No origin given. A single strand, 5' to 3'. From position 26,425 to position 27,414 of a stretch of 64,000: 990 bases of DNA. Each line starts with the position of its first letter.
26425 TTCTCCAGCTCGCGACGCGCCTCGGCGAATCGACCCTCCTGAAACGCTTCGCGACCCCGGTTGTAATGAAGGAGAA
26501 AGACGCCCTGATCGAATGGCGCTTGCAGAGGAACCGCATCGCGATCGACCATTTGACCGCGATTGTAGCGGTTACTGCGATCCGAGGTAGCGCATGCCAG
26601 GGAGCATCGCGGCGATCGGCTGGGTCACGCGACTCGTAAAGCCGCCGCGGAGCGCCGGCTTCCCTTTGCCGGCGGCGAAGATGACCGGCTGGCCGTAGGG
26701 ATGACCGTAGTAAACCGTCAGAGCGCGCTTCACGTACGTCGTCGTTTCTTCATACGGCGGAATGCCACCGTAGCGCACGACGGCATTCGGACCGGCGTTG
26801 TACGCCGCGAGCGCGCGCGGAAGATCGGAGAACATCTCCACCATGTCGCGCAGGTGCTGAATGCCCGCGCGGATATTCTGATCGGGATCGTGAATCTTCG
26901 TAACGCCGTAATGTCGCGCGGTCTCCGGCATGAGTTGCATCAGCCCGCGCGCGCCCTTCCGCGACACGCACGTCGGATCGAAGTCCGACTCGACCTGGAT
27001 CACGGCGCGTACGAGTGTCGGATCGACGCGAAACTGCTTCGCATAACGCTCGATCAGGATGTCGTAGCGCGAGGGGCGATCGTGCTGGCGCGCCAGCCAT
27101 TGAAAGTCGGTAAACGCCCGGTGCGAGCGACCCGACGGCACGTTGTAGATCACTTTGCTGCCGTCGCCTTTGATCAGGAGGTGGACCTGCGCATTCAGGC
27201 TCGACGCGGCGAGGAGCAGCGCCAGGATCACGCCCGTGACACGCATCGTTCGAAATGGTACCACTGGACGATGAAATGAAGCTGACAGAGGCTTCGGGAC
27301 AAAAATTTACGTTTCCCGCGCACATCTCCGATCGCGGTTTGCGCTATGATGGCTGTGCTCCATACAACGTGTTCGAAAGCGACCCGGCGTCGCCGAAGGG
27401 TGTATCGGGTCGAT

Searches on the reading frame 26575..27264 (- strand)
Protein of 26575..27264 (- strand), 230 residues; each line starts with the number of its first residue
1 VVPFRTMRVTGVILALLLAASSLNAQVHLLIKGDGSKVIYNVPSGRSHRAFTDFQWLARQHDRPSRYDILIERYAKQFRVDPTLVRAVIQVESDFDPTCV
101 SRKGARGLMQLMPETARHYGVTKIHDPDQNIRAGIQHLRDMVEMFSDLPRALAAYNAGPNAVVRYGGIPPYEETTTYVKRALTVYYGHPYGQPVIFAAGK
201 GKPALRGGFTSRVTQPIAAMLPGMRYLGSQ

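Call 75: search_protein_families(library=pfam, proteins=[window:26575-27264:-], max_evalue=0.001)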
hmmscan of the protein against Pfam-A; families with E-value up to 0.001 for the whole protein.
window:26575-27264:- (230 aa): 2 families
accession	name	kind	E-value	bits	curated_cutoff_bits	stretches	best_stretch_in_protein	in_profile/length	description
PF01464.25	SLT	-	5.4e-29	100.6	21.3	1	70-167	2-106/117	Transglycosylase SLT domain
PF13406.11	SLT_2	-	2.1e-05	24.3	24.3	0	101-131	151-181/292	Transglycosylase SLT domain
